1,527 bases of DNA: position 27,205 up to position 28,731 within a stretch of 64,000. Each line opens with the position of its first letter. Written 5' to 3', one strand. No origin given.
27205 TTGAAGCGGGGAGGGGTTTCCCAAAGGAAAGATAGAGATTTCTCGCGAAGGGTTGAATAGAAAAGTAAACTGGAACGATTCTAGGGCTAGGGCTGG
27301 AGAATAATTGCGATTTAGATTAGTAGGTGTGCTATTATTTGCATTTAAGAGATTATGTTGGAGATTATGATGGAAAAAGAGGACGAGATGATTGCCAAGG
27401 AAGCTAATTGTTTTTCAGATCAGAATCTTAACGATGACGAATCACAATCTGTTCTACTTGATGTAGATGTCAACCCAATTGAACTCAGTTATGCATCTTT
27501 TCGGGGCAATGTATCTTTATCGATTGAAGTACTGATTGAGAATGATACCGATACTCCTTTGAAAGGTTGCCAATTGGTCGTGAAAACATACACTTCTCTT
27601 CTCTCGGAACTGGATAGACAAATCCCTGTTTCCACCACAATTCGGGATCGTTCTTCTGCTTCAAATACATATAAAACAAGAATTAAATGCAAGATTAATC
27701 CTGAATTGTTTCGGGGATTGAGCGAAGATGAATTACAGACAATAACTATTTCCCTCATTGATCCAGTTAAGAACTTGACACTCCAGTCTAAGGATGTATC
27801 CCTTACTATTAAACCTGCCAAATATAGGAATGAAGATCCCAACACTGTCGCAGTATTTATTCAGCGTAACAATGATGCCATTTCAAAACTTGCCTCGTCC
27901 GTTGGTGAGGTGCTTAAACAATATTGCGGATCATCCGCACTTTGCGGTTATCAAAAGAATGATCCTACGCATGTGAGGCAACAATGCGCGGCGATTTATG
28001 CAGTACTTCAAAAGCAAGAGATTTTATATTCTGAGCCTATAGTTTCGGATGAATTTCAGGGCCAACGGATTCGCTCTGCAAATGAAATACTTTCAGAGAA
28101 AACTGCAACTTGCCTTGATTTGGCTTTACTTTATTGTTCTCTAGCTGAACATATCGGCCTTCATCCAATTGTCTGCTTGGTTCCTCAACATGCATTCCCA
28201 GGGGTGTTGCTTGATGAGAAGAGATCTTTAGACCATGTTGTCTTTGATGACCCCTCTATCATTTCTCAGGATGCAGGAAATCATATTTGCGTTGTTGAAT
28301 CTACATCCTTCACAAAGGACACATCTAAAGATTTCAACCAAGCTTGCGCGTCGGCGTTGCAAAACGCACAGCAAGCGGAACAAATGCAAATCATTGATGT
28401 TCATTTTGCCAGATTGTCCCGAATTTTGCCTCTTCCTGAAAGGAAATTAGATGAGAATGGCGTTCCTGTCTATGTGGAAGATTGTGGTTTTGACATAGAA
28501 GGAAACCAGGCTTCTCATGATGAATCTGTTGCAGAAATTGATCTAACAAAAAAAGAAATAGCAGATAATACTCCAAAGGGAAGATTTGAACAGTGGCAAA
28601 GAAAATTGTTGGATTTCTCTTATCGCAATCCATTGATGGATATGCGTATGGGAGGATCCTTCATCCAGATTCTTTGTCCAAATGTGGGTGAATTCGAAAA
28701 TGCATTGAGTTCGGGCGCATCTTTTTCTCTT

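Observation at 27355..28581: Unexplained ~400-aa N-terminal extension with a transglutaminase/papain-like Cys-His(-Asp) core fused ahead of the DUF4011-helicase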

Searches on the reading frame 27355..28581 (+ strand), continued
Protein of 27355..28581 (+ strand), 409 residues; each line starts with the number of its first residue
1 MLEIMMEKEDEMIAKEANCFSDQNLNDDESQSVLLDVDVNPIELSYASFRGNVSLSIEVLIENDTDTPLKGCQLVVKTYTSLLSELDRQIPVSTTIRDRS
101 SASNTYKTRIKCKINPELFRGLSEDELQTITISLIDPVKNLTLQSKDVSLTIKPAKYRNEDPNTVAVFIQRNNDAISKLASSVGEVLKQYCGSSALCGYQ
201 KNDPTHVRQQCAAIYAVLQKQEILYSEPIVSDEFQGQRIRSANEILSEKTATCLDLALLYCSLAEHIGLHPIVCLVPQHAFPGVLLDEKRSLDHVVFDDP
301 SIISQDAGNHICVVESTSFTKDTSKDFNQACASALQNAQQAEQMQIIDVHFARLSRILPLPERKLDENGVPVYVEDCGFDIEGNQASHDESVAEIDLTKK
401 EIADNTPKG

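Call 73: search_protein_families(library=ncbifam, proteins=[P0032, P0071, P0119, P0026, P0043], max_evalue=1e-50)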
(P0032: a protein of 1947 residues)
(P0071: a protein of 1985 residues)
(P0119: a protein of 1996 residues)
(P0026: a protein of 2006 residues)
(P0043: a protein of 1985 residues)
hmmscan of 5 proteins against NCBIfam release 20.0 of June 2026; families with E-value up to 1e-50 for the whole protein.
P0032 (1947 aa): 2 families
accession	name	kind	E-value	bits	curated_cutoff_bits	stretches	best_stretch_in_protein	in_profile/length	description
NF058533.1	antiphage_ProA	equivalog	0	1827.1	1500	1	17-1906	2-1883/1903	anti-phage protein ProA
NF042953.1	Hhe_antiphage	equivalog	4.9e-245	816.6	2000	2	1109-1754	1066-1710/1797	DUF4011 domain-containing anti-phage protein Hhe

P0071 (1985 aa): 2 families
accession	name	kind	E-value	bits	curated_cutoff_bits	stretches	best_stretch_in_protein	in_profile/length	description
NF058533.1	antiphage_ProA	equivalog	0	2279.6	1500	1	14-1969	2-1902/1903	anti-phage protein ProA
NF042953.1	Hhe_antiphage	equivalog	1.3e-263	878.2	2000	2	1144-1755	1096-1704/1797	DUF4011 domain-containing anti-phage protein Hhe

P0119 (1996 aa): 2 families
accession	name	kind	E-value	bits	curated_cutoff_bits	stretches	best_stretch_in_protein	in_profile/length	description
NF058533.1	antiphage_ProA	equivalog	0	2295.7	1500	1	25-1963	1-1903/1903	anti-phage protein ProA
NF042953.1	Hhe_antiphage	equivalog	1.1e-271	905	2000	2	1122-1766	1059-1701/1797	DUF4011 domain-containing anti-phage protein Hhe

P0026 (2006 aa): 2 families
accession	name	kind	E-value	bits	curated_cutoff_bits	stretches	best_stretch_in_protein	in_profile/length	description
NF058533.1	antiphage_ProA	equivalog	0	2090.8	1500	1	43-1980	1-1901/1903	anti-phage protein ProA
NF042953.1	Hhe_antiphage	equivalog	9.8e-246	818.9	2000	2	1204-1783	1105-1678/1797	DUF4011 domain-containing anti-phage protein Hhe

P0043 (1985 aa): 2 families
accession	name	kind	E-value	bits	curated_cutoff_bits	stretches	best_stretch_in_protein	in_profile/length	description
NF058533.1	antiphage_ProA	equivalog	0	2231.1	1500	1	29-1951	1-1902/1903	anti-phage protein ProA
NF042953.1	Hhe_antiphage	equivalog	3.5e-253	843.6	2000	2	1117-1751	1060-1687/1797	DUF4011 domain-containing anti-phage protein Hhe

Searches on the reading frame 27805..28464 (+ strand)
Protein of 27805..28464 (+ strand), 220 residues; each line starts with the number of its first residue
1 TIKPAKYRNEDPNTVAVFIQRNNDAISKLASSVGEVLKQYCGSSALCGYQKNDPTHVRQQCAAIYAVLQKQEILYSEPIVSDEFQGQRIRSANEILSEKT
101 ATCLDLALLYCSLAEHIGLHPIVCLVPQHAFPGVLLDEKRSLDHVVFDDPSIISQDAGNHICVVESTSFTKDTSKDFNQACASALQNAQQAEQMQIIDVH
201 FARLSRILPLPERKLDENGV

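Call 44: predict_structure(alignment_id=A5)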
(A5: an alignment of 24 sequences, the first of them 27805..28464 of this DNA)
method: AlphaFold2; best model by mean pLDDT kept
length: 220 residues; sequences in the alignment: 24
mean_pLDDT: 80.3   pTM: 0.83
mean pLDDT of the five models: 80.3, 79.9, 79.7, 79.2, 79.0
residues with pLDDT >= 90: 96; 70-90: 68; 50-70: 35; < 50: 21
segments of 3 or more residues with pLDDT < 50: 1-9, 208-215
pLDDT, mean of each block of 10 residues (from residue 1): 43 77 94 93 86 90 95 85 66 94 95 95 88 86 59 65 92 88 87 82 62 46
secondary structure, 60 per line:
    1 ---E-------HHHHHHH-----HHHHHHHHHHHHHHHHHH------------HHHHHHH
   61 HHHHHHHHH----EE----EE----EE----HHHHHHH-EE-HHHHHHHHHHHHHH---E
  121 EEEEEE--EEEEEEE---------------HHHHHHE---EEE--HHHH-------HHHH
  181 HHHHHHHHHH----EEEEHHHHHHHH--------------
elements in order: H12-18 H24-41 H54-69 H92-98 H103-116 E120-126 E129-135 H151-156 E161-163 H166-169 H177-190 E195-198 H199-206

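Call 47: fold_search(model_id=the predicted structure, library=pdb)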
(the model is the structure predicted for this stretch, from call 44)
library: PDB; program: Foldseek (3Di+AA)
matches with E <= 10: 224; with E <= 0.001: 0
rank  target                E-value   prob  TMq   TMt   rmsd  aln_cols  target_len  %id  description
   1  2f4o_A                2.4e-03  0.94  0.32  0.26  14.8       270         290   11  The Mouse PNGase-HR23 Complex Reveals a Complete Remodulation of the Protein-Protein Interface Compared to its Yeast O (released 2006-03-07)
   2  9e5c_1m               6.3e-03  0.97  0.31  0.15  12.0       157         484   19  Cryo-EM structure of 96 nm repeat of microtubule doublet from T. brucei flagellum (released 2025-03-12)
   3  3kd4_A                8.8e-03  0.90  0.30  0.15  12.2       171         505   13  CRYSTAL STRUCTURE OF A PUTATIVE PROTEASE (BDI_1141) FROM PARABACTEROIDES DISTASONIS ATCC 8503 AT 2.00 A RESOLUTION (released 2009-11-24)
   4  3esw_A                9.3e-03  0.87  0.35  0.25  14.2       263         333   11  Complex of yeast PNGase with GlcNAc2-IAc. (released 2008-11-11)
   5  2f4m_A                9.9e-03  0.75  0.30  0.24  14.6       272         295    9  The Mouse PNGase-HR23 Complex Reveals a Complete Remodulation of the Protein-Protein Interface Compared to its Yeast O (released 2006-03-07)
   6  1x3w_A                1.3e-02  0.84  0.36  0.26  13.6       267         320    9  Structure of a peptide:N-glycanase-Rad23 complex (released 2005-06-14)
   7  9y6s_8G               1.9e-02  0.98  0.34  0.13   6.9       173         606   13  96-nm repeat of the Leishmania tarentolae doublet microtubule (released 2025-12-17)
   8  8z4f_A                5.3e-02  0.93  0.33  0.26   5.5       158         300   14  Pseudomurein Endoisopeptidases PeiP (released 2024-10-30)
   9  6uin_A                5.6e-02  0.82  0.33  0.18   6.2       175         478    9  Role of Beta-hairpin motifs in the DNA duplex opening by the Rad4/XPC nucleotide excision repair complex (released 2020-10-14)
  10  4yir_A                5.6e-02  0.57  0.31  0.16  11.2       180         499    8  Crystal structure of Rad4-Rad23 crosslinked to an undamaged DNA (released 2015-03-11)
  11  4u65_E                8.2e-02  0.57  0.26  0.31  11.2       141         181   16  Structure of the periplasmic output domain of the Legionella pneumophila LapD ortholog CdgS9 in complex with Pseudomon (released 2014-08-13)
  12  8j07_7                8.2e-02  0.57  0.22  0.09  16.7       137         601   12  96nm repeat of human respiratory doublet microtubule and associated axonemal complexes (released 2023-07-26)
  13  2qsf_A                8.2e-02  0.54  0.30  0.16  11.9       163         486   10  Crystal structure of the Rad4-Rad23 complex (released 2007-10-02)
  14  6ubf_A                1.3e-01  0.38  0.31  0.17  11.7       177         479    8  Role of Beta-hairpin motifs in the DNA duplex opening by the Rad4/XPC nucleotide excision repair complex (released 2020-10-14)
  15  8z4f_B                1.4e-01  0.82  0.34  0.33   5.5       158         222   14  Pseudomurein Endoisopeptidases PeiP (released 2024-10-30)
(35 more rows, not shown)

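Call 51: search_solved_structures(query=A4, max_evalue=10, show_alignments=3)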
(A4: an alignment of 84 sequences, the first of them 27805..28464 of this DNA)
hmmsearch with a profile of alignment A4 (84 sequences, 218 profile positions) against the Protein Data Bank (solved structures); distinct sequences matched with E-value up to 10: 1.
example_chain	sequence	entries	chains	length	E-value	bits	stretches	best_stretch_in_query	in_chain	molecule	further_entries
3p41_A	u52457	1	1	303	0.68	12.5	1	39-91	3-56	Geranyltranstransferase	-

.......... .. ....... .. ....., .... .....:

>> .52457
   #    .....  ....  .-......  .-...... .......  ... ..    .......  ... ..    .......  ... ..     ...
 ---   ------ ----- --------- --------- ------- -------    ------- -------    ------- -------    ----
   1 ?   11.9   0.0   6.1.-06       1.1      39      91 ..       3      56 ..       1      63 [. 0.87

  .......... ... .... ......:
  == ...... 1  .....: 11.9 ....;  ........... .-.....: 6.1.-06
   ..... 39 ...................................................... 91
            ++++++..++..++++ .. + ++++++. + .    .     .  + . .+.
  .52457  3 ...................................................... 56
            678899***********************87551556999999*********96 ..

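Call 52: search_protein_families(library=ncbifam, proteins=[window:27805-28464:+], max_evalue=0.01)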
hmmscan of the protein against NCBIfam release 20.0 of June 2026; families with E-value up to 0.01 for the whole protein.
window:27805-28464:+ (220 aa): 1 family
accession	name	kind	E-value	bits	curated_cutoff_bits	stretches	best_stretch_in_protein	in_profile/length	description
NF058533.1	antiphage_ProA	equivalog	1.4e-56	191.8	1500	1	12-218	113-320/1903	anti-phage protein ProA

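Call 67: search_protein_families(library=pfam, alignment_id=A4, max_evalue=1)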
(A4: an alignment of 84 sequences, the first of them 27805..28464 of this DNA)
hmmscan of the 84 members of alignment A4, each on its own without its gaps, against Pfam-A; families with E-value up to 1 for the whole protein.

A. member 1, window:27805-28464:+ (220 aa): 5 families
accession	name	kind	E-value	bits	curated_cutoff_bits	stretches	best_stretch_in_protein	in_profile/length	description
PF21752.2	DACNG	-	0.0085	16.5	27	0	39-105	46-109/208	Probable sensor domain DACNG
PF01841.26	Transglut_core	-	0.025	15.3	23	1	59-119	16-70/108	Transglutaminase-like superfamily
PF13369.12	Transglut_core2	-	0.044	13.7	23.5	1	93-131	57-95/155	Transglutaminase-like superfamily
PF04473.18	DUF553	-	0.12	12.3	20.5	1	77-121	46-82/140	Transglutaminase-like domain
PF24656.1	CEPT76_peptidase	-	0.15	12.7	27.8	1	91-125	5-39/121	CEP76 peptidase-like domain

B. families by the number of members that match (of 84 scanned): 24 families
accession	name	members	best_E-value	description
PF04473.18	DUF553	47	0.00013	Transglutaminase-like domain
PF01841.26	Transglut_core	46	8e-05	Transglutaminase-like superfamily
PF13369.12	Transglut_core2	5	0.044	Transglutaminase-like superfamily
PF13471.12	Transglut_core3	2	0.0016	Transglutaminase-like superfamily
PF10503.15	Esterase_PHB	2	0.031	Esterase PHB depolymerase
PF04186.18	FxsA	2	0.097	FxsA cytoplasmic membrane protein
PF24656.1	CEPT76_peptidase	2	0.15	CEP76 peptidase-like domain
PF17363.7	DUF5388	1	0.0016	Family of unknown function (DUF5388)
PF21752.2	DACNG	1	0.0085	Probable sensor domain DACNG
PF18864.6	AbiTii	1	0.045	AbiTii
PF11229.14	Focadhesin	1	0.058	Focadhesin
PF02718.19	Herpes_UL31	1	0.082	Herpesvirus UL31-like protein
PF19698.5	DUF6197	1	0.085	Family of unknown function (DUF6197)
PF16666.10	MAGI_u5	1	0.095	Unstructured region on MAGI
PF11362.14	DUF3161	1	0.096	Protein of unknown function (DUF3161)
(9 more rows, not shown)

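Call 74: fold_search(model_id=the predicted structure, library=viral)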
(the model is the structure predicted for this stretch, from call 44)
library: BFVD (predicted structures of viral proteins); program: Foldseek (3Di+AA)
matches with E <= 10: 134; with E <= 0.001: 0
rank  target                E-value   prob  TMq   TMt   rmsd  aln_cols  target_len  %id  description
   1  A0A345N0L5            1.5e-03  0.99  0.31  0.18  14.5       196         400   13  (no name in the UniProt tables at hand)
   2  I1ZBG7                2.5e-03  1.00  0.45  0.34   9.0       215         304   11  (no name in the UniProt tables at hand)
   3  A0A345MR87            3.3e-03  0.99  0.32  0.15   9.6       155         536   15  (no name in the UniProt tables at hand)
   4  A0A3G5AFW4            1.3e-01  0.69  0.37  0.27  10.8       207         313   10  Uncharacterized protein [Solivirus sp.]
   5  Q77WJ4                1.4e-01  0.60  0.31  0.23   7.6       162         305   12  Pseudomurein endoisopeptidase [Methanobacterium phage psiM2]
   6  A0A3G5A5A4            2.6e-01  0.18  0.25  0.21  11.0       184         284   10  Acetyltransferase [Homavirus sp.]
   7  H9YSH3                4.5e-01  0.04  0.12  0.08  17.0       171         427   12  (no name in the UniProt tables at hand)
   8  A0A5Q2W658            8.9e-01  0.25  0.22  0.09   5.0        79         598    8  (no name in the UniProt tables at hand)
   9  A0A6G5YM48            9.4e-01  0.03  0.17  0.12  18.8       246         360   11  (no name in the UniProt tables at hand)
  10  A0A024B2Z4            1.1e+00  0.11  0.16  0.31  10.9        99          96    9  Uncharacterized protein [Bacillus phage Hoody T]
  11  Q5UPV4                1.2e+00  0.09  0.22  0.23  10.0       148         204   11  Uncharacterized acetyltransferase L280 [Acanthamoeba polyphaga mimivirus]
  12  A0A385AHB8            1.4e+00  0.23  0.28  0.05   5.5       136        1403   14  Prominin [Methanobacterium virus Drs3]
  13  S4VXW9                1.5e+00  0.01  0.10  0.06  18.5       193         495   13  Uncharacterized protein [Pandoravirus salinus]
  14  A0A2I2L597            2.3e+00  0.06  0.22  0.19  10.1       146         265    8  Uncharacterized protein [Orpheovirus IHUMI-LCC2]
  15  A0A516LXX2            2.3e+00  0.02  0.18  0.18  21.0       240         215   12  (no name in the UniProt tables at hand)
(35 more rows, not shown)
